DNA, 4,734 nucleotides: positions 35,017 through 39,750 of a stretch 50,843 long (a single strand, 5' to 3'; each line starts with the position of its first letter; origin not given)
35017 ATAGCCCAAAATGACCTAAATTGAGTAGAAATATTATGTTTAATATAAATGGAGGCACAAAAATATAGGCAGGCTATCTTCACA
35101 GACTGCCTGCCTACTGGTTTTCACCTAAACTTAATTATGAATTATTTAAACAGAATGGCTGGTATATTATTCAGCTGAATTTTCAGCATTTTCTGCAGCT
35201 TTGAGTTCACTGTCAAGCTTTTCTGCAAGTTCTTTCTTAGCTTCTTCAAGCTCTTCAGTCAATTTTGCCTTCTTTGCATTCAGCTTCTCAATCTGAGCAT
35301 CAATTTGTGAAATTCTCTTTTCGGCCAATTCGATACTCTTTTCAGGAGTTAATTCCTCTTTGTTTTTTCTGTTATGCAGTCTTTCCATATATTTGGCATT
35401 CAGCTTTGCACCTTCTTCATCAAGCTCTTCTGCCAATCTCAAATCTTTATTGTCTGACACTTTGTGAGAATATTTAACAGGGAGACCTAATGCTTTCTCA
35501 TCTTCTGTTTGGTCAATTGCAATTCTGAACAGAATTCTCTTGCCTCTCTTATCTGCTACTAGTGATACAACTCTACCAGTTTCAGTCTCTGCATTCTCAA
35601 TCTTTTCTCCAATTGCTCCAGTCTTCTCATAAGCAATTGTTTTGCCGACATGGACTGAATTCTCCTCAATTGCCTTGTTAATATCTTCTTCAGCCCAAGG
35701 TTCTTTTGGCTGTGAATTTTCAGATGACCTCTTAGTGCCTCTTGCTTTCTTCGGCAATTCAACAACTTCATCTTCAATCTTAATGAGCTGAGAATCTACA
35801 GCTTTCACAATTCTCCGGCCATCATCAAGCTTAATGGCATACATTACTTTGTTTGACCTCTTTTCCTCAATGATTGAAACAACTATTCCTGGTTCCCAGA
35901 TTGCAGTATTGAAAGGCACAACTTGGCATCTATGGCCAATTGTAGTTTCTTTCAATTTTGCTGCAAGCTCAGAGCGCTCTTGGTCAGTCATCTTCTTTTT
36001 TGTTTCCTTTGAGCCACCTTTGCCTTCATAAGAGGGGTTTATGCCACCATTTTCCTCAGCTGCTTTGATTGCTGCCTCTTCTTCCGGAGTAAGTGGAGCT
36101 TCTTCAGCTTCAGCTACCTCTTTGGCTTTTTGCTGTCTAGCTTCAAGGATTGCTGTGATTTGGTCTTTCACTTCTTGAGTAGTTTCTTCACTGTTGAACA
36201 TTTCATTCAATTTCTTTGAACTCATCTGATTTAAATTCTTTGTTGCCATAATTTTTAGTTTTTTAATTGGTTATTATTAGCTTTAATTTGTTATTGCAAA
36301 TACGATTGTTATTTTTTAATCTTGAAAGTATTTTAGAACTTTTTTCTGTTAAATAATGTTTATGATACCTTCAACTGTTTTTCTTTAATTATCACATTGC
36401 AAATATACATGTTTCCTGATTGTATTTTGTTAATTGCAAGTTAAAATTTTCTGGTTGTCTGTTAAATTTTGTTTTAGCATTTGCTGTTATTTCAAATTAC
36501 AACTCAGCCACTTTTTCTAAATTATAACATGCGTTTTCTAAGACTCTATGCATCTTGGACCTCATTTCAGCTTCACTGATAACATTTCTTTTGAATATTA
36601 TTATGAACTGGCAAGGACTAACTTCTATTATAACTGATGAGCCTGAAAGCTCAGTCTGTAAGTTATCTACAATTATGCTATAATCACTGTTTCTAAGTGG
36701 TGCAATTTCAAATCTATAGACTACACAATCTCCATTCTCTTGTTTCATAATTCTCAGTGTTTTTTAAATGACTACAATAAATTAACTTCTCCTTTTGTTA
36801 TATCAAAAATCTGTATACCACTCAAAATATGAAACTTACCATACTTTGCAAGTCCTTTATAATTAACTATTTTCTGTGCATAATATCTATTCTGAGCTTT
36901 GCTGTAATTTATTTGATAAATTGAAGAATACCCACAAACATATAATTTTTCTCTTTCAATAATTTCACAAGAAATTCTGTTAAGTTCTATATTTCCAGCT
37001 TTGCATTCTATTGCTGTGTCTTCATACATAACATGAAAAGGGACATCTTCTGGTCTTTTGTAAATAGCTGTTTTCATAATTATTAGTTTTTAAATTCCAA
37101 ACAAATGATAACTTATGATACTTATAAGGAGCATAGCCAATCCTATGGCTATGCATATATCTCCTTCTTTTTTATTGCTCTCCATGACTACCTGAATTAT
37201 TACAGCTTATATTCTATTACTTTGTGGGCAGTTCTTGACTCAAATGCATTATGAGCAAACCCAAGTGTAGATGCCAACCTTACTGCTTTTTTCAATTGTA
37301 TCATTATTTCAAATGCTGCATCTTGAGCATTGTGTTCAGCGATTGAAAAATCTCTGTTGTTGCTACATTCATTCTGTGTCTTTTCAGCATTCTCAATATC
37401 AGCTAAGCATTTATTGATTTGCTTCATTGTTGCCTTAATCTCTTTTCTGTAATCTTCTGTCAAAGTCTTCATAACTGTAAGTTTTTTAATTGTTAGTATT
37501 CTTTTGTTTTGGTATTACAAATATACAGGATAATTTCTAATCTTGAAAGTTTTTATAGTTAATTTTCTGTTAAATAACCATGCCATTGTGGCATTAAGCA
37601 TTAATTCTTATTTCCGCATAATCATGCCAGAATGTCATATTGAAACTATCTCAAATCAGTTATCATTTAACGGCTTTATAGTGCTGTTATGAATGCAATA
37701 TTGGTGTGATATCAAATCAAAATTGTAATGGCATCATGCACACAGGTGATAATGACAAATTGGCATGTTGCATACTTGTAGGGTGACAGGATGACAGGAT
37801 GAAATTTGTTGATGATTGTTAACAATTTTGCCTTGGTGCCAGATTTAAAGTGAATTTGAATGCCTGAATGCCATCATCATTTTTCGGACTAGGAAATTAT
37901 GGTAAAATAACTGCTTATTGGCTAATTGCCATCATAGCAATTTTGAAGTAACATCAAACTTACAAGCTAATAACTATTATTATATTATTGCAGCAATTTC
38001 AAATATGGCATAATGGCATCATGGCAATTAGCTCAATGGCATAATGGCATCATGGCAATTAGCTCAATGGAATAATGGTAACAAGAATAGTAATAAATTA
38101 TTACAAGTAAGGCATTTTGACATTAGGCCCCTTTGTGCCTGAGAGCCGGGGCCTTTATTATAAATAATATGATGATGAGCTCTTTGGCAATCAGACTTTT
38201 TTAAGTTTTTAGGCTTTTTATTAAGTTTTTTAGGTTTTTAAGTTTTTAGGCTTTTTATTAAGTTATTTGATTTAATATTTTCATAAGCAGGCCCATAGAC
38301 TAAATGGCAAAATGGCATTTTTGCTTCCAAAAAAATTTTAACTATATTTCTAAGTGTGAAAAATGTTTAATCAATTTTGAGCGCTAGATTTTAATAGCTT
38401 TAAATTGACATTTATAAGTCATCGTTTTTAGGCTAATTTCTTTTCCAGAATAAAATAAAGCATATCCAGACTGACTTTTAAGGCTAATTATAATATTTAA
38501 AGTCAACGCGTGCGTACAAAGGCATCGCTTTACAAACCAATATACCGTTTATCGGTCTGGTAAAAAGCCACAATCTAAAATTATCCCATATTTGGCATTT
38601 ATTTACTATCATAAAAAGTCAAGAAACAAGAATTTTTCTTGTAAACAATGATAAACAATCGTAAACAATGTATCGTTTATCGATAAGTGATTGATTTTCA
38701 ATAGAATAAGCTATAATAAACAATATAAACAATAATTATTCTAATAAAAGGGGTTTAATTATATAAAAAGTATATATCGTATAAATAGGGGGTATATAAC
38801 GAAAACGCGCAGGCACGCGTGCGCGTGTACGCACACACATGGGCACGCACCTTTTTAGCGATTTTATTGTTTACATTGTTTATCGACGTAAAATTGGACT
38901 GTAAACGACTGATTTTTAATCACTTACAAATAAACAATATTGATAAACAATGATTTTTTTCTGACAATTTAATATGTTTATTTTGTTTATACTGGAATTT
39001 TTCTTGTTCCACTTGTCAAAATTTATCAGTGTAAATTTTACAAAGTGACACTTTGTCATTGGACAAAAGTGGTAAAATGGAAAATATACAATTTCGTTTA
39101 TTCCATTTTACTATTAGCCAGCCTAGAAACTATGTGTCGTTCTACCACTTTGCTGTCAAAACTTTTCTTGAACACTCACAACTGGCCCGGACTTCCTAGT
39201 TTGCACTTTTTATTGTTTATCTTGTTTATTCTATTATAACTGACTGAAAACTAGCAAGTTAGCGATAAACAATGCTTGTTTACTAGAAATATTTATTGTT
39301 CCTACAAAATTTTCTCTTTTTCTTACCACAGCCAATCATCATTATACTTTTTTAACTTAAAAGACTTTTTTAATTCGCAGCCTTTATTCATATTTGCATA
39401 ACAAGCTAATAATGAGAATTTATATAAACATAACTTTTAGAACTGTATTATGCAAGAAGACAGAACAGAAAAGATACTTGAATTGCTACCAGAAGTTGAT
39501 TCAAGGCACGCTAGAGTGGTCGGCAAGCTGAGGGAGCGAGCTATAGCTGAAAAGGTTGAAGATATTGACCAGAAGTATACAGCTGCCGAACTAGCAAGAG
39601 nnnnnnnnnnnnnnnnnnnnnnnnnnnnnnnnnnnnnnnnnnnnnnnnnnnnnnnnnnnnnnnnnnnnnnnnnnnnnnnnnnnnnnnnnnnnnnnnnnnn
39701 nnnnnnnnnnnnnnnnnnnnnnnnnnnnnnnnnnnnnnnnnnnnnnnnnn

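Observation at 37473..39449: About 2 kb without a credible ORF, packed with at least five distinct repeat families, between divergent early and late transcription units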

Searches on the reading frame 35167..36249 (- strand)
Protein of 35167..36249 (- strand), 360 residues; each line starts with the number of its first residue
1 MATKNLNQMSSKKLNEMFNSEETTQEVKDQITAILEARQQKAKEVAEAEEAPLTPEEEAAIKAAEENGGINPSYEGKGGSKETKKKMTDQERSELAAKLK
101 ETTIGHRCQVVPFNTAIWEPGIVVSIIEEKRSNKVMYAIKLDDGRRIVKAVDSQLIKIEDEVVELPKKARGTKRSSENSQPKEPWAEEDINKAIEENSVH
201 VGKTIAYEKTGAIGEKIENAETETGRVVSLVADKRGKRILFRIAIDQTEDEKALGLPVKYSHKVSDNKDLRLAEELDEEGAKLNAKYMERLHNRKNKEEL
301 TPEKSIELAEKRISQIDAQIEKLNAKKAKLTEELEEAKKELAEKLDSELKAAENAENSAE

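Call 9: search_protein_families(library=phrogs, proteins=[window:35167-36249:-], max_evalue=0.01)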
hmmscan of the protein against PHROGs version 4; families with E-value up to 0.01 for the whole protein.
window:35167-36249:- (360 aa): 1 family
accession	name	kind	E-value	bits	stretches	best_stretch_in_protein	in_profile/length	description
phrog_5600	-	unknown function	0.0079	17.3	0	227-298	38-111/125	-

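Call 10: search_protein_families(library=pfam, proteins=[window:35167-36249:-], max_evalue=0.01)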
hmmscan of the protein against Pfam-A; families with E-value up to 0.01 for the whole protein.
window:35167-36249:- (360 aa): 0 families

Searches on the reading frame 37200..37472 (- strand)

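Call 9: search_protein_families(library=phrogs, proteins=[window:37200-37472:-], max_evalue=0.01)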
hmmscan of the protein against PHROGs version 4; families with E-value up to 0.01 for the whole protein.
window:37200-37472:- (90 aa): 0 families

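Call 10: search_protein_families(library=pfam, proteins=[window:37200-37472:-], max_evalue=0.01)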
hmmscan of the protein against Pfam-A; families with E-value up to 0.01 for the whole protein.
window:37200-37472:- (90 aa): 1 family
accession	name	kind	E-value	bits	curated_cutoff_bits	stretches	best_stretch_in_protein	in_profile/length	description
PF04261.18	Dyp_perox_N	-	0.008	16.6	20.4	1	3-83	18-81/146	Dyp-type peroxidase, N-terminal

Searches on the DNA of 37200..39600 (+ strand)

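Call 8: search_dna_similar(query=window:37200-39600:+, collection=phages, mode=distant)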
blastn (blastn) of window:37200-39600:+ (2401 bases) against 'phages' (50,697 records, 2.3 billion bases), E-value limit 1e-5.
Records with a match: 4; places in all: 4; records where one place covers at least 80% of the query: 0.
Best place of each record, by identity: 80-90% 1; 60-80% 3.
By first word of the organism name: Bacteroides 4.
By host as written in the record: Bacteroides fragilis GB124 1; Bacteroides fragilis DA702 1; Bacteroides fragilis 1; Bacteroides fragilis NCTC 1.
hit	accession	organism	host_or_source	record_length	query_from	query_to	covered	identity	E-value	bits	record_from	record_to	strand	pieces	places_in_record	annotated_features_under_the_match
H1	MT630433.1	Bacteroides phage vB_BfrS_23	Bacteroides fragilis GB124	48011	269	353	4%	78.2%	8e-7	64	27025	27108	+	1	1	hypothetical protein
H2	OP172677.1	Bacteroides phage BF702P1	Bacteroides fragilis DA702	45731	269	353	4%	77.0%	9e-6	59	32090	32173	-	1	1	hypothetical protein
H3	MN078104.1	Bacteroides phage Barc2635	Bacteroides fragilis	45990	283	353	3%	79.5%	9e-6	59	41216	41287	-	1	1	none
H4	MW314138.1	Bacteroides phage vB_BfraS_NCTC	Bacteroides fragilis NCTC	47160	284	349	3%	80.9%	9e-6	59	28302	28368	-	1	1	none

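Call 12: search_dna_similar(query=window:37473-39449:+, collection=phages, mode=distant, max_evalue=1)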
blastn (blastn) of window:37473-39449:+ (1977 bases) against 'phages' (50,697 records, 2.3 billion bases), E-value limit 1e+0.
Records with a match: 50; places in all: 51; records where one place covers at least 80% of the query: 0.
Best place of each record, by identity: 90-95% 2; 80-90% 18; 60-80% 30.
By first word of the organism name: Bacteroides 36; Staphylococcus 5; Croceibacter 2; Prevotella 2; Lactobacillus 2; uncultured 1; Bacteriophage 1; Microviridae 1.
By host as written in the record: Staphylococcus aureus 4; Bacteroides fragilis DA486 3; Bacteroides fragilis DA503 3; Bacteroides fragilis 3; - 3; Croceibacter atlanticus HTCC2559 2; Bacteroides thetaiotaomicron DA681 2; Bacteroides thetaiotaomicron DA638 2; and 20 more.
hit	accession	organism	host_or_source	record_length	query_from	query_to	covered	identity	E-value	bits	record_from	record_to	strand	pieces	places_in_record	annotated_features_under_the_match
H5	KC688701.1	Croceibacter phage P2559Y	Croceibacter atlanticus HTCC2559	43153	1381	1811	6%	79.1%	5e-2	94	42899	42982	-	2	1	none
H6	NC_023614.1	Croceibacter phage P2559Y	Croceibacter atlanticus HTCC2559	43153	1381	1811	6%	79.1%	5e-2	94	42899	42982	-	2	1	none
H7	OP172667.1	Bacteroides phage BF486P2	Bacteroides fragilis DA486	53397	12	101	5%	75.8%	9e-5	56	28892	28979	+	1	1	hypothetical protein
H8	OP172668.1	Bacteroides phage BF486P3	Bacteroides fragilis DA486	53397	12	101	5%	75.8%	9e-5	56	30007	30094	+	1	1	hypothetical protein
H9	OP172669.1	Bacteroides phage BF494P1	Bacteroides fragilis DA494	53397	12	101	5%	75.8%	9e-5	56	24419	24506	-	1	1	hypothetical protein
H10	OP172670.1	Bacteroides phage BF503P1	Bacteroides fragilis DA503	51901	12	101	5%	74.7%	1e-3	52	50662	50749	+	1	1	hypothetical protein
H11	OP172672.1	Bacteroides phage BF503P4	Bacteroides fragilis DA503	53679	12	101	5%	74.7%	1e-3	52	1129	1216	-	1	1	hypothetical protein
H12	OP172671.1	Bacteroides phage BF503P2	Bacteroides fragilis DA503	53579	20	101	4%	76.2%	1e-3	52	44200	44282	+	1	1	none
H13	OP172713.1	Bacteroides phage BT401P3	Bacteroides thetaiotaomicron BSC401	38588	6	81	4%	75.3%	4e-3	51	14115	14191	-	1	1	none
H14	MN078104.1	Bacteroides phage Barc2635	Bacteroides fragilis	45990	10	80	4%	79.5%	8e-6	59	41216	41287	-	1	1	none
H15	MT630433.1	Bacteroides phage vB_BfrS_23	Bacteroides fragilis GB124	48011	12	80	3%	80.3%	8e-6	60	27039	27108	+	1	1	none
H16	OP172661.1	Bacteroides phage BF8P1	Bacteroides fragilis TSN8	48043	12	80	3%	78.9%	9e-5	55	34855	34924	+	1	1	none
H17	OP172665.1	Bacteroides phage BF344P1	Bacteroides fragilis BSC344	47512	12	80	3%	78.9%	9e-5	55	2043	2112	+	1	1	none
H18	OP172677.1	Bacteroides phage BF702P1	Bacteroides fragilis DA702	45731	12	80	3%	78.9%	9e-5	55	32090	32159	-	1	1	none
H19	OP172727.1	Bacteroides phage BT681P2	Bacteroides thetaiotaomicron DA681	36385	9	81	4%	74.3%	2e-1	46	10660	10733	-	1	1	none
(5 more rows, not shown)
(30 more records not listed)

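Call 28: search_rna_families(source=window, start=37300, end=39600, threshold=evalue, max_evalue=1)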
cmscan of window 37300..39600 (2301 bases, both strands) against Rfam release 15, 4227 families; matches with E-value up to 1: 0.
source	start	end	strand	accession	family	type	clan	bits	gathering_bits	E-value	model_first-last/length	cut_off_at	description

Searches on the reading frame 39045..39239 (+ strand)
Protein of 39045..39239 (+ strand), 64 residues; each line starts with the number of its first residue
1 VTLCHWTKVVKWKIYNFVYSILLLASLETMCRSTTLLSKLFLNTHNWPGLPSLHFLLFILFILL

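Call 9: search_protein_families(library=phrogs, proteins=[window:39045-39239:+], max_evalue=0.01)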
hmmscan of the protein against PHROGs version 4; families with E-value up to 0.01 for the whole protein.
window:39045-39239:+ (64 aa): 0 families

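Call 10: search_protein_families(library=pfam, proteins=[window:39045-39239:+], max_evalue=0.01)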
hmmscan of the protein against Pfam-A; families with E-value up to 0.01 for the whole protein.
window:39045-39239:+ (64 aa): 0 families
